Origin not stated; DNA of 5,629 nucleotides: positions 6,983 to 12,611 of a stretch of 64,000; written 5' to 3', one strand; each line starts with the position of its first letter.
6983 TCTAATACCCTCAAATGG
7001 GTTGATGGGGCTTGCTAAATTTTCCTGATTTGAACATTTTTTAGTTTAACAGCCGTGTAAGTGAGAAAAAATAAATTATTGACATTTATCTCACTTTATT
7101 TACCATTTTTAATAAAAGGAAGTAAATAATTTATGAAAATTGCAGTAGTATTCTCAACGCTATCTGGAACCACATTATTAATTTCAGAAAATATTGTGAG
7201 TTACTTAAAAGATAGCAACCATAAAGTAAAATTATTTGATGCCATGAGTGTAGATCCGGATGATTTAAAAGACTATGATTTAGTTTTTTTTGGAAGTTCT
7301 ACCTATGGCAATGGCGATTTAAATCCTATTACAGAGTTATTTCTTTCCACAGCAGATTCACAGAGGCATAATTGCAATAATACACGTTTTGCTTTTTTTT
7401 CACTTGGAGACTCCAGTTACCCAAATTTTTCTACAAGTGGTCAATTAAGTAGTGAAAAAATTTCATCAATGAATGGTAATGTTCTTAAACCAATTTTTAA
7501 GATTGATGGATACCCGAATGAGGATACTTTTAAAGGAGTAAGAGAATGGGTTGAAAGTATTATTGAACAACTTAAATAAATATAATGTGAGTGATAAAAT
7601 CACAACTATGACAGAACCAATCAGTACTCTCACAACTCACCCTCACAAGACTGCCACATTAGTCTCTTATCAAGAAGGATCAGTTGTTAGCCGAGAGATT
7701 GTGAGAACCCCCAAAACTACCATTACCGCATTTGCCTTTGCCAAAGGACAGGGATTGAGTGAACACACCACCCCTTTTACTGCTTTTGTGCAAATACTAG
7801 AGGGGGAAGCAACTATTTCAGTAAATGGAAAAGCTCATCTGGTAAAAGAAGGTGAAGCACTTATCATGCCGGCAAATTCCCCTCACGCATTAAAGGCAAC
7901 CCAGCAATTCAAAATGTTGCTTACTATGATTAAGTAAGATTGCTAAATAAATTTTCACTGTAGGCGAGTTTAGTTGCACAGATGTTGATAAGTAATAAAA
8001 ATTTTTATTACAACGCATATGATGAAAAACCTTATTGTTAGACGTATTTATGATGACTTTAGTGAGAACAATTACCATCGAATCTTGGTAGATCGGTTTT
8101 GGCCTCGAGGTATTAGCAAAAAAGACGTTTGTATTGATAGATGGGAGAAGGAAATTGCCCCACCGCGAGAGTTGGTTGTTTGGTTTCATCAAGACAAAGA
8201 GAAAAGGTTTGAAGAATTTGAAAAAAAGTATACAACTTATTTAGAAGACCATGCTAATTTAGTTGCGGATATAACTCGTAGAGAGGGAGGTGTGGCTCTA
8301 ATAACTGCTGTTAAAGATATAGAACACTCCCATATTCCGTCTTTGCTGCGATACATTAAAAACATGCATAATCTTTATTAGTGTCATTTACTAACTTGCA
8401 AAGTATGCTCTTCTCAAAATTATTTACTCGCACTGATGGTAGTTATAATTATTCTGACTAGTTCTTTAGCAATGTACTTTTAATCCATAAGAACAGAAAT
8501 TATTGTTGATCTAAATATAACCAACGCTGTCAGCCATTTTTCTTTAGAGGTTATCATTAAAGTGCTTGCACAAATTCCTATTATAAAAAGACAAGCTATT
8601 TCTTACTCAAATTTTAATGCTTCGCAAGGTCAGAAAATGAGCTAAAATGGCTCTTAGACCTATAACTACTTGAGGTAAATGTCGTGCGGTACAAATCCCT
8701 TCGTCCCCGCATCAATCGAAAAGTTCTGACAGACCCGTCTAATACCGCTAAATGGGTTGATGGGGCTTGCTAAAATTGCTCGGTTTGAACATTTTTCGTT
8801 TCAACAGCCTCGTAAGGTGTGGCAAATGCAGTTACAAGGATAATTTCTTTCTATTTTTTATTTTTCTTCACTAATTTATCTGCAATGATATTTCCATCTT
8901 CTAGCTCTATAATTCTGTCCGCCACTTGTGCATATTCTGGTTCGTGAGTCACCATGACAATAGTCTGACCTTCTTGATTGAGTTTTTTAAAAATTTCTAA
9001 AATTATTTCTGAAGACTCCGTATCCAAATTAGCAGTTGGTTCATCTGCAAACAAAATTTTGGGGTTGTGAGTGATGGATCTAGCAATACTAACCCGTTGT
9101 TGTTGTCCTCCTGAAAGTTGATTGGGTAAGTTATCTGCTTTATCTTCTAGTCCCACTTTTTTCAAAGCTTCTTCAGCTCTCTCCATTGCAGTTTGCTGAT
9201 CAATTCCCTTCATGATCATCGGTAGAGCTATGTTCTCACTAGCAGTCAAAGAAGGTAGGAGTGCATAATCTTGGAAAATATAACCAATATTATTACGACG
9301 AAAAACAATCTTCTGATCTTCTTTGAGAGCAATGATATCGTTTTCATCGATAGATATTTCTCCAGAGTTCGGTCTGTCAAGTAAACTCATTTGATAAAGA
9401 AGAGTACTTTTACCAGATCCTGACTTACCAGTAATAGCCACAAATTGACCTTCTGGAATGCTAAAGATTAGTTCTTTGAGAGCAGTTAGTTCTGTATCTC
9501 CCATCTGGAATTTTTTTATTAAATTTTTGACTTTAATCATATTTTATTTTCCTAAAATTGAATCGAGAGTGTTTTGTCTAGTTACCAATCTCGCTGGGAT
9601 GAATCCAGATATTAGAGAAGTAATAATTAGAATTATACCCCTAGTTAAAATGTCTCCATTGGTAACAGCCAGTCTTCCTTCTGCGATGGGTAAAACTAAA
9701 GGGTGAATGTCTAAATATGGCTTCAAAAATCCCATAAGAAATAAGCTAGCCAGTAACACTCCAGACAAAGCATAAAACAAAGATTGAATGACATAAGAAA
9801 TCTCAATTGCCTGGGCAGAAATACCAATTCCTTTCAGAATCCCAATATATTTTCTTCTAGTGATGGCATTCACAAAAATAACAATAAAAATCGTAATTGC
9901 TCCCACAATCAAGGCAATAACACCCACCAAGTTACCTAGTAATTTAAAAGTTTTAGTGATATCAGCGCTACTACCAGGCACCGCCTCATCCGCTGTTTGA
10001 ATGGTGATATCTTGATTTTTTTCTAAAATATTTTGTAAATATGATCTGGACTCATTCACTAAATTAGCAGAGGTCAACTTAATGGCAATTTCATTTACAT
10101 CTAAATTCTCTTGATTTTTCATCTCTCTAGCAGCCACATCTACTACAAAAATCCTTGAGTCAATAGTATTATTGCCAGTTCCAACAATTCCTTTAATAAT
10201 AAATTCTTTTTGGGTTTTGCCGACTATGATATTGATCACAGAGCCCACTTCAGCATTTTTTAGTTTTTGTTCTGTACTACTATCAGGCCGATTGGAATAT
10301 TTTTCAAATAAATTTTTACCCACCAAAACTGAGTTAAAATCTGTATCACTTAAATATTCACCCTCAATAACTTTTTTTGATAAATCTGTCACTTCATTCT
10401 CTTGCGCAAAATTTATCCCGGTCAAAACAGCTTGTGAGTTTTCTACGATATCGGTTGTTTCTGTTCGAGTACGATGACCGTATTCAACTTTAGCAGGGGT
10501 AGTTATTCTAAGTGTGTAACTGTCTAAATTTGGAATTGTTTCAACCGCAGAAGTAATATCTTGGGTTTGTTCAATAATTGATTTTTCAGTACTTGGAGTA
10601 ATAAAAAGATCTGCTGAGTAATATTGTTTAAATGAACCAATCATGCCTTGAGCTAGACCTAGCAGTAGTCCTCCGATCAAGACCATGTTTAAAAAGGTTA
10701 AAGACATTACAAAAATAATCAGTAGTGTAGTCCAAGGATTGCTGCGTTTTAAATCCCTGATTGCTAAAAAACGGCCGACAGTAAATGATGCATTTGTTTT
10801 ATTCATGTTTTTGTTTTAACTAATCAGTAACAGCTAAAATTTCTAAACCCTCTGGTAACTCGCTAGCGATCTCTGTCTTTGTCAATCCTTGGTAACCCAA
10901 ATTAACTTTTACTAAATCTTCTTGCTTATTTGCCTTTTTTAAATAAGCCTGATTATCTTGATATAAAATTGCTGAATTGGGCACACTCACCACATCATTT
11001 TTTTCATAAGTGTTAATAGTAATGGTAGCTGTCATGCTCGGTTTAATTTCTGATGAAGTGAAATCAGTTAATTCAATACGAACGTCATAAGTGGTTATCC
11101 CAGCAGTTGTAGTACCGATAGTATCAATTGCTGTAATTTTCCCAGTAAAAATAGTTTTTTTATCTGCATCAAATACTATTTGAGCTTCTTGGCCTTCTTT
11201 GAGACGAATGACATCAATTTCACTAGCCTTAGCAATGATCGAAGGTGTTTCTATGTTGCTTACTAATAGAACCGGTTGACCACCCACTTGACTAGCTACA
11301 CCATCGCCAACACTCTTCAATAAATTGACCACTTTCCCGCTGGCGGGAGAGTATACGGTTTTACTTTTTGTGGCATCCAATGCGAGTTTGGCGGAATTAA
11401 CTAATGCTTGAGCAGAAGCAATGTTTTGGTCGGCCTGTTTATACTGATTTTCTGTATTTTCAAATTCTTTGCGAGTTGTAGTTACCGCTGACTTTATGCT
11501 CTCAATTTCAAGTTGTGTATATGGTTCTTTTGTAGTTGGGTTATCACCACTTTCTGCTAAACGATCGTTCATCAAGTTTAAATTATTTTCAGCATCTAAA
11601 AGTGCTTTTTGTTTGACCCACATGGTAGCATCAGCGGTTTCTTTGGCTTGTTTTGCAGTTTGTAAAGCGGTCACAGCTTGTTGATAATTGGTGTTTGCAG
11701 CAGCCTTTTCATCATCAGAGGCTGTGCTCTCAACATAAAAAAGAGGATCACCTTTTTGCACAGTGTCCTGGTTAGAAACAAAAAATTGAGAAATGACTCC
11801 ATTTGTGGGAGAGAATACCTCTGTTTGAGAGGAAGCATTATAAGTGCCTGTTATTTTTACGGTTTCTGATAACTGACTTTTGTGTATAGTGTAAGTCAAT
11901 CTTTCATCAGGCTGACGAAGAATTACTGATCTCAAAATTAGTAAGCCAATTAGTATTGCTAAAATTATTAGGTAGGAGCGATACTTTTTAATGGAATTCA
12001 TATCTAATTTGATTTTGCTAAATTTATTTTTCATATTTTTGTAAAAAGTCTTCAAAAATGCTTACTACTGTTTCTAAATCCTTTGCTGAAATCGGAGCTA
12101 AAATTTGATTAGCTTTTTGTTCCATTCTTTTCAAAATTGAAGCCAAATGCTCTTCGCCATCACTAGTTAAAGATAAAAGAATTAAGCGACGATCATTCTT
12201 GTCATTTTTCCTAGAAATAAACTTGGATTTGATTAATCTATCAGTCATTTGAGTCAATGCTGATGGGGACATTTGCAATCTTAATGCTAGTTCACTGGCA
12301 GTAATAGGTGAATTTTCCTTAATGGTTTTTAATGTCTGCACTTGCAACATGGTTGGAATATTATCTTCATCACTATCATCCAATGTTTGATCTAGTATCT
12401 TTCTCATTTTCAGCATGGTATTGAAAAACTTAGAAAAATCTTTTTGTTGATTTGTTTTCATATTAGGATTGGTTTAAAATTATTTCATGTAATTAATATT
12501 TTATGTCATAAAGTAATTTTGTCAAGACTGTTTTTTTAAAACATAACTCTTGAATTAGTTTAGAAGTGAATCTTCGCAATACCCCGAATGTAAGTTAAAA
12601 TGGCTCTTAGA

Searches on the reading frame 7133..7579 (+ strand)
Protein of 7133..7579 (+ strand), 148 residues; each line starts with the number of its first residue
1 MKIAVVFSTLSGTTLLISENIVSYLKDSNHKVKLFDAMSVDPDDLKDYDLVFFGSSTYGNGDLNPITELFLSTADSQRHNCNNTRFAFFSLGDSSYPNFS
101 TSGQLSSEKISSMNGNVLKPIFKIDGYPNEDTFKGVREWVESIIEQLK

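Call 10: search_protein_families(library=pfam, proteins=[window:7133-7579:+], max_evalue=0.01)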
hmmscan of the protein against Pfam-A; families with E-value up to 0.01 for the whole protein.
window:7133-7579:+ (148 aa): 3 families
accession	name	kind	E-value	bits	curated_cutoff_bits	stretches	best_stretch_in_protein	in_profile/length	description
PF00258.30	Flavodoxin_1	-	2.9e-18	66.9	25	1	5-139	1-143/143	Flavodoxin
PF12724.12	Flavodoxin_5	-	1.2e-06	29.3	27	1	5-91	2-83/145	Flavodoxin domain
PF08878.16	HamA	-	0.0081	16.5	25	0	24-84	74-134/230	HamA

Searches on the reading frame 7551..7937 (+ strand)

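Call 10: search_protein_families(library=pfam, proteins=[window:7551-7937:+], max_evalue=0.01)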
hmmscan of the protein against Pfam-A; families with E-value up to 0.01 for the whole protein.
window:7551-7937:+ (128 aa): 6 families
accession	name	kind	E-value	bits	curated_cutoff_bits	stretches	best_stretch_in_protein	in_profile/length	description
PF07883.17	Cupin_2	-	8.7e-11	41.8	27.2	1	62-125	4-67/70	Cupin domain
PF02311.25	AraC_binding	-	2.1e-08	34.4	21.1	1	66-118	13-65/135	AraC-like ligand binding domain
PF05899.18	Cupin_3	-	9.1e-05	22.5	23.5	1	61-118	10-68/74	EutQ-like cupin domain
PF21621.3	MPI_cupin_dom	-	0.0016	18.8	27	1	78-110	31-63/79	Mannose-6-phosphate isomerase, cupin domain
PF12852.13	Cupin_6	-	0.0016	18.6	26.7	1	66-119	33-79/183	Cupin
PF06865.17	Ppnp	-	0.0082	16.9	25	0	39-120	5-86/92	Pyrimidine/purine nucleoside phosphorylase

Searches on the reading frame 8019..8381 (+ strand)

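Call 10: search_protein_families(library=pfam, proteins=[window:8019-8381:+], max_evalue=0.01)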
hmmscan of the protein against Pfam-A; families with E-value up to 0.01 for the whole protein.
window:8019-8381:+ (120 aa): 3 families
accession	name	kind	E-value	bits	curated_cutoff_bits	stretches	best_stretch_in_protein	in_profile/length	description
PF22752.1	DUF488-N3i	-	9.6e-26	91.3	27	1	7-114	4-112/131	Inactive DUF488-N3 subclade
PF04343.18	DUF488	-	4e-20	73.1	22.2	1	8-112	3-120/121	Domain of unknown function DUF488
PF22751.1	DUF488-N3a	-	2.4e-14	54.1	27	1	7-107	3-108/118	Active DUF488-N3 subclade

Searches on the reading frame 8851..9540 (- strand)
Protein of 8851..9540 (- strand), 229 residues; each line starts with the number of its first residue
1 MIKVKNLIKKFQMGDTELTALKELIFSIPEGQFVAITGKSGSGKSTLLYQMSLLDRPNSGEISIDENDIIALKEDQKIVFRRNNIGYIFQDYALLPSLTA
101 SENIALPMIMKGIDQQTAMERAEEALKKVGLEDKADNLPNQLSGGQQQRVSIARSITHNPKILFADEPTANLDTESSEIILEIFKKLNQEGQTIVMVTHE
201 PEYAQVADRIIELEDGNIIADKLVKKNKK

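Call 10: search_protein_families(library=pfam, proteins=[window:8851-9540:-], max_evalue=0.01)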
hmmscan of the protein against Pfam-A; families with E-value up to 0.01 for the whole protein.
window:8851-9540:- (229 aa): 17 families
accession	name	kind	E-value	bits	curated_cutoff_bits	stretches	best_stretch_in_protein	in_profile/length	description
PF00005.33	ABC_tran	-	1.5e-36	126.4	25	1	21-170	1-137/137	ABC transporter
PF02463.25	SMC_N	-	2.4e-08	34.1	40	1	30-213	23-211/220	RecF/RecN/SMC N terminal domain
PF13304.12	AAA_21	-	2.6e-07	31.4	27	1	160-202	258-301/304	AAA domain, putative AbiEii toxin, Type IV TA system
PF13555.12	AAA_29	-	0.00014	22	27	1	30-48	22-39/61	P-loop containing region of AAA domain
PF25199.1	nSTAND_NTPase5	-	0.00025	21.4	34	1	30-53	40-63/145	Novel STAND NTPase 5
PF13191.12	AAA_16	-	0.0003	21.8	32.6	1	15-57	6-51/167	AAA ATPase domain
PF06745.19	ATPase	-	0.00032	20.6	26.6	0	27-203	15-167/231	KaiC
PF13481.12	AAA_25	-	0.00034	20.7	27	1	17-53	18-55/195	AAA domain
PF02492.25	cobW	-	0.00034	20.7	20.7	1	34-82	3-50/180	CobW/HypB/UreG, nucleotide-binding domain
PF10443.15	RNA12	-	0.00095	18.5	27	1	32-87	18-72/429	RNA12 protein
PF03266.21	NTPase_1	-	0.003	17.8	23.9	0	34-50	2-18/168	NTPase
PF03193.22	RsgA_GTPase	-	0.0039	17.5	30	1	18-63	94-138/174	RsgA GTPase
PF13173.12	AAA_14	-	0.0044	17.5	27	0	32-79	3-54/129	AAA domain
PF13401.12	AAA_22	-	0.006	17.3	27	0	32-117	6-62/130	AAA domain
PF20703.3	nSTAND1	-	0.0064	16.6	27.1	0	21-48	23-50/379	Novel STAND NTPase 1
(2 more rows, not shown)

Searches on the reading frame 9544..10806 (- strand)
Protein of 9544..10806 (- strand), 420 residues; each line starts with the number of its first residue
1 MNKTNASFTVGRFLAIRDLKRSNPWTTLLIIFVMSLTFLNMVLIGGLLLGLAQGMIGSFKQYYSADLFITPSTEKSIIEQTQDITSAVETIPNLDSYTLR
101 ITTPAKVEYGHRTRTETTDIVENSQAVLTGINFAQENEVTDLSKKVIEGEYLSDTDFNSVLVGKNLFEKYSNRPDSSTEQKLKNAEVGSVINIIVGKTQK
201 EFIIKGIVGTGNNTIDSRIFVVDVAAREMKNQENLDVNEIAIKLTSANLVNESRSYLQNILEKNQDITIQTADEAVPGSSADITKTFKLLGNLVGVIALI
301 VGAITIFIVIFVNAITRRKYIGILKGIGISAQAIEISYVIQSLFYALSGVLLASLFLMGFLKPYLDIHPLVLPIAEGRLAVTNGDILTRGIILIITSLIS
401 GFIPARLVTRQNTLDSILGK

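Call 10: search_protein_families(library=pfam, proteins=[window:9544-10806:-], max_evalue=0.01)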
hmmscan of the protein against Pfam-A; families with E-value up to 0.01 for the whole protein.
window:9544-10806:- (420 aa): 1 family
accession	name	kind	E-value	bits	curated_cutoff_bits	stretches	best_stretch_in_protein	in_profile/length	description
PF02687.27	FtsX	-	3.6e-09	37.2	25.5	1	293-412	2-119/120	FtsX-like permease C-terminal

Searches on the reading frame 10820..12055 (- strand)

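Call 10: search_protein_families(library=pfam, proteins=[window:10820-12055:-], max_evalue=0.01)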
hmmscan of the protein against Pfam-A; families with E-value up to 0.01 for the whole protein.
window:10820-12055:- (411 aa): 4 families
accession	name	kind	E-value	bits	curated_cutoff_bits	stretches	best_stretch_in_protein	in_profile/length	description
PF16576.10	HlyD_D23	-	1.2e-12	48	30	1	62-343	2-214/214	Barrel-sandwich domain of CusB or HlyD membrane-fusion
PF13437.12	HlyD_3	-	1.5e-08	35.7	22.2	1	233-331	1-97/106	HlyD family secretion protein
PF13533.13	Biotin_lipoyl_2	-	2.3e-05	24.5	29.8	1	79-108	2-31/32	Biotin-lipoyl like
PF00364.28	Biotin_lipoyl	-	3.3e-05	24.1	22.1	0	77-107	42-72/73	Biotin-requiring enzyme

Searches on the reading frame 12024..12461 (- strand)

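Call 10: search_protein_families(library=pfam, proteins=[window:12024-12461:-], max_evalue=0.01)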
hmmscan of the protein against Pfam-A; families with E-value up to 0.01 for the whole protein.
window:12024-12461:- (145 aa): 13 families
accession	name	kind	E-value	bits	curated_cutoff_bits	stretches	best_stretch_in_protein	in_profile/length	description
PF01047.28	MarR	-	9.3e-14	51.5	24.6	1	37-93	2-58/59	MarR family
PF12802.13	MarR_2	-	2.1e-09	37.8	27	1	39-92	6-60/61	MarR family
PF22381.2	Staph_reg_Sar_Rot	-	2.5e-07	31.1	27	1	37-108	13-84/85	Transcriptional regulator SarA/Rot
PF13412.12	HTH_24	-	9.1e-06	25.6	21.9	1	43-82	8-47/48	Winged helix-turn-helix DNA-binding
PF13601.12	HTH_34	-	0.0001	22.8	27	1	46-115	8-78/80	Winged helix DNA-binding domain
PF13463.12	HTH_27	-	0.00019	22.1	22.2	1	38-102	3-68/68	Winged helix DNA-binding domain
PF21984.2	DnaD_N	-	0.00027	21.5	27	1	32-93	16-76/101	DnaD N-terminal domain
PF14394.12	DUF4423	-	0.00069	19.9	30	1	17-130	5-118/165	Domain of unknown function (DUF4423)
PF22194.2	F-93_WHD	-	0.0019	18.7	28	1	43-102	2-62/62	F-93, winged-helix domain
PF01325.25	Fe_dep_repress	-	0.0036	17.9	26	1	47-83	17-53/60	Iron dependent repressor, N-terminal DNA binding domain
PF08100.18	Dimerisation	-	0.0036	17.5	25.6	1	44-91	31-79/93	O-methyltransferase dimerisation domain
PF02082.26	Rrf2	-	0.0053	17.4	30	0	44-83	15-54/132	Iron-dependent Transcriptional regulator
PF25212.1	HVO_A0114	-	0.009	16.2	27.6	0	40-94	24-78/84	HVO_A0114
